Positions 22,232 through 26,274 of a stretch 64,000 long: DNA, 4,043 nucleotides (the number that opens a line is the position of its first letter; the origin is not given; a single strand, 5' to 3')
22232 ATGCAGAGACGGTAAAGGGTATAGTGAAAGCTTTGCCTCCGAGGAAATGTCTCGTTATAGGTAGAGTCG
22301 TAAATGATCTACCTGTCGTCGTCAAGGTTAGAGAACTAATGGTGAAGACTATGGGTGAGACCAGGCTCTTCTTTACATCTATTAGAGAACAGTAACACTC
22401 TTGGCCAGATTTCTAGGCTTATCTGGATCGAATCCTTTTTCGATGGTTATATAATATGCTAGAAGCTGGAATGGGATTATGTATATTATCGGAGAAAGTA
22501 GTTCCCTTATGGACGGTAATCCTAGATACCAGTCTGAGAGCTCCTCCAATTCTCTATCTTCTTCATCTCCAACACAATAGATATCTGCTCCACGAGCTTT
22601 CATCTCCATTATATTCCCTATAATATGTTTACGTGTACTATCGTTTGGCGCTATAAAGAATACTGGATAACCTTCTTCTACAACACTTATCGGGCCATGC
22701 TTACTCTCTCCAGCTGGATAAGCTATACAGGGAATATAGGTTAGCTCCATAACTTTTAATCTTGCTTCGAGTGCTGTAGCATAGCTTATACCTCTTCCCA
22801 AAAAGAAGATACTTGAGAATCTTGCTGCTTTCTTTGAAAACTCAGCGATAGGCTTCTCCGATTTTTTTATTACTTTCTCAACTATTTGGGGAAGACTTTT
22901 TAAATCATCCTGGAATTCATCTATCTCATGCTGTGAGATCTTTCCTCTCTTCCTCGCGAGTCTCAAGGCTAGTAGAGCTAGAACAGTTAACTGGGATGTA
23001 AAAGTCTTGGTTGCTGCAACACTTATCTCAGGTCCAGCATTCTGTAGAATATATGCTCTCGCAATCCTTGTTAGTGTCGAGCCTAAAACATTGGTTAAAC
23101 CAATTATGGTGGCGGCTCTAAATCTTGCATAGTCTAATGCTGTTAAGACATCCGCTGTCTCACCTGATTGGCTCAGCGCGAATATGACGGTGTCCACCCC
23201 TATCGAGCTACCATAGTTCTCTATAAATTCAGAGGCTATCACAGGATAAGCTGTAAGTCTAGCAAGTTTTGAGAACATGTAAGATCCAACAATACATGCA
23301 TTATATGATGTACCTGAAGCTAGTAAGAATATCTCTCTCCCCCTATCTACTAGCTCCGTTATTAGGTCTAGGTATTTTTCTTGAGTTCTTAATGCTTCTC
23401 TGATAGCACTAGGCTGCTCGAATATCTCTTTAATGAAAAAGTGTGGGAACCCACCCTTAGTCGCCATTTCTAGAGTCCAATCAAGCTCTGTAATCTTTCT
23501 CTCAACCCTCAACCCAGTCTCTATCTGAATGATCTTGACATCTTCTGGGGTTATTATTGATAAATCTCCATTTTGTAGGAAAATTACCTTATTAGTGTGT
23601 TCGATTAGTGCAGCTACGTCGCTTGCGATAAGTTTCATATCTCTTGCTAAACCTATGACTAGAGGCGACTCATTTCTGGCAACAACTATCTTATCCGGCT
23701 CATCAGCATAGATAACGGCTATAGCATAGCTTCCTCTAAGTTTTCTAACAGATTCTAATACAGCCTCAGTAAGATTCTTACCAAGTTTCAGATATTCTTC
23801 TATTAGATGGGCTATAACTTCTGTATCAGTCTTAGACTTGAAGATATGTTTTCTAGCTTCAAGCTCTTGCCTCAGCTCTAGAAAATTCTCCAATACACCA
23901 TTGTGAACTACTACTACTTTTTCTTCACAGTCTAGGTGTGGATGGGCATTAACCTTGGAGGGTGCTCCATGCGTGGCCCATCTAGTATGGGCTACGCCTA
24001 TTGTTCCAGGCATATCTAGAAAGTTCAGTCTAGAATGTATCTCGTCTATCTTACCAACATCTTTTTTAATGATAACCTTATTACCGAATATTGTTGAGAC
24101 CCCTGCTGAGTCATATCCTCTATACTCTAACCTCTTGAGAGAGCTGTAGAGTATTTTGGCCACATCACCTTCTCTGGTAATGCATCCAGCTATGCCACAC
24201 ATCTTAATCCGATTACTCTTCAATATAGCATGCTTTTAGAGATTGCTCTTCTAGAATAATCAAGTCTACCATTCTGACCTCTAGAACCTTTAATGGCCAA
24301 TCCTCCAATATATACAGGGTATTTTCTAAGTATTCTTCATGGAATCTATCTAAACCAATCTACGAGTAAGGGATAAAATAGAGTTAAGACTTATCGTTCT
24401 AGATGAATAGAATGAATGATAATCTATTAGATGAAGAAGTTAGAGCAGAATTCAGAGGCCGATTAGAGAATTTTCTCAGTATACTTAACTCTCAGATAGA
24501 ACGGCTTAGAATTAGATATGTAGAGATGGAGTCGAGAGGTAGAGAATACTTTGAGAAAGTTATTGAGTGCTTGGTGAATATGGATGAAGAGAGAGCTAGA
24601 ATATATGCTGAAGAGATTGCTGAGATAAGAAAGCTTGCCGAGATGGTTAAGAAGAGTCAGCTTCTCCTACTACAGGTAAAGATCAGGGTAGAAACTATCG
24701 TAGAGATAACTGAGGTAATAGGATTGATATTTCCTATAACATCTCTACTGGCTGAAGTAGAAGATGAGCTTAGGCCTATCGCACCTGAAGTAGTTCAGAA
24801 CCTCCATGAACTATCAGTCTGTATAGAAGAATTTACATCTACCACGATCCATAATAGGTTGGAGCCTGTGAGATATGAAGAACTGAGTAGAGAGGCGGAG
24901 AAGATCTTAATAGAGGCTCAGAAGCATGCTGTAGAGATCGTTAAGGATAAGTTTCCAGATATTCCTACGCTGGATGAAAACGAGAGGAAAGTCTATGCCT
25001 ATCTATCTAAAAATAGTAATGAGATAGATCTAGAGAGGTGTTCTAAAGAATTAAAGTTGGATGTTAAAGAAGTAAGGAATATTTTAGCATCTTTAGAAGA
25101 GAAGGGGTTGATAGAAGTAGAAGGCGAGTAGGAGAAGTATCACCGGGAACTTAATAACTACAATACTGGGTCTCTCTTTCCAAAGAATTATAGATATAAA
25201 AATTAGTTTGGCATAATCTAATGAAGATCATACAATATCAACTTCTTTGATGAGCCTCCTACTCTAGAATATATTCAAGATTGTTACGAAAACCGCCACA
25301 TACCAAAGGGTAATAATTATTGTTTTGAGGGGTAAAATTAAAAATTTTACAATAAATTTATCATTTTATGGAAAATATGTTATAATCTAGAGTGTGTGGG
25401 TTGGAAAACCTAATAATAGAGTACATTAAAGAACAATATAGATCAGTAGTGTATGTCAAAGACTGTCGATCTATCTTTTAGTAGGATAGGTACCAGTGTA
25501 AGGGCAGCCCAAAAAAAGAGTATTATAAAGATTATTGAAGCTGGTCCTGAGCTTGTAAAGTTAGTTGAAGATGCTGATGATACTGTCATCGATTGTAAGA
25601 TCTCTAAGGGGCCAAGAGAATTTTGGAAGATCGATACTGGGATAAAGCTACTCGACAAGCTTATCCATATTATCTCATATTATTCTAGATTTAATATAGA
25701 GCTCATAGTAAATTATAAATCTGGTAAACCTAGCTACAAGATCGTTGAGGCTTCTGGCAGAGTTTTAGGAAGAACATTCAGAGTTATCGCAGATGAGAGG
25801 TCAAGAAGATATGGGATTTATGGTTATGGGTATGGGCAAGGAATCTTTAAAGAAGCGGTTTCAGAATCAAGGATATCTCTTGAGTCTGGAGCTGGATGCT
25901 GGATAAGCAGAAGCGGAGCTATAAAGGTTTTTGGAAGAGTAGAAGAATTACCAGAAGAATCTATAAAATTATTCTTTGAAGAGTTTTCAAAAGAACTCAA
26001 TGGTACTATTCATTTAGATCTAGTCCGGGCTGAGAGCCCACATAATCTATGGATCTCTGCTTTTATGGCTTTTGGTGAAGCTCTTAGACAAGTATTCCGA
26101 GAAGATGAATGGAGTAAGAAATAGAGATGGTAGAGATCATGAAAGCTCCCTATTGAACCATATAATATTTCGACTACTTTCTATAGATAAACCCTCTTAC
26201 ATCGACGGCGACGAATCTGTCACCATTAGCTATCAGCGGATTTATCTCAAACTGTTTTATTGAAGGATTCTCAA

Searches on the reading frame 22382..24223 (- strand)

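Call 10: search_protein_families(library=pfam, proteins=[window:22382-24223:-], max_evalue=0.00001)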
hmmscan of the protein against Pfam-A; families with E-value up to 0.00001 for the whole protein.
window:22382-24223:- (613 aa): 3 families
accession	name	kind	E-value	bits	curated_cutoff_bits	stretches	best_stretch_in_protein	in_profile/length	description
PF01380.27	SIS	-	8.7e-46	155.4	25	2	296-420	6-130/131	SIS domain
PF13522.11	GATase_6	-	1.6e-20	73.9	27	1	73-198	10-126/130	Glutamine amidotransferase domain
PF13537.11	GATase_7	-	1.6e-17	64.1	25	1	92-207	12-122/123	Glutamine amidotransferase domain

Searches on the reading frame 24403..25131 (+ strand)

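Call 39: search_protein_families(library=ncbifam, proteins=[window:24403-25131:+], max_evalue=0.000001)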
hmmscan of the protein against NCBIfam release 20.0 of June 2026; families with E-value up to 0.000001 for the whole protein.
window:24403-25131:+ (242 aa): 2 families
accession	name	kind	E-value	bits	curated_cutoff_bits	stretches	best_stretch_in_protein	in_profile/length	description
NF041005.1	cell_div_CdvB1_B2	equivalog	4.4e-29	101.4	350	1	28-191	44-207/212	cell division protein CdvB1/B2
NF041008.1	cell_div_CdvB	equivalog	1.7e-28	100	370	1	27-240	31-259/260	cell division protein CdvB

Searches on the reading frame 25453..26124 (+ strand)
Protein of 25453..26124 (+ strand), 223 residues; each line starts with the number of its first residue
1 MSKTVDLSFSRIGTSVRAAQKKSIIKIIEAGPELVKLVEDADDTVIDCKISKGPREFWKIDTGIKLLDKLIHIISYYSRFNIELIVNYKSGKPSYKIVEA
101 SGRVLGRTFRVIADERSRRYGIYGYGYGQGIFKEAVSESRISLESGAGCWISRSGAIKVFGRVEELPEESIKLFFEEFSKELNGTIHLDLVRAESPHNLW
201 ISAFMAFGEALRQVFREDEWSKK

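Call 76: search_protein_families(library=pfam, proteins=[window:25453-26124:+], max_evalue=0.0001)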
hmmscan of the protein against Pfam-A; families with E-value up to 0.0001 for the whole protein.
window:25453-26124:+ (223 aa): 1 family
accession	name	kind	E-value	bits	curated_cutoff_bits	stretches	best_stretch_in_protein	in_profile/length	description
PF00475.24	IGPD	-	7.5e-13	49.2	27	1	62-211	1-144/144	Imidazoleglycerol-phosphate dehydratase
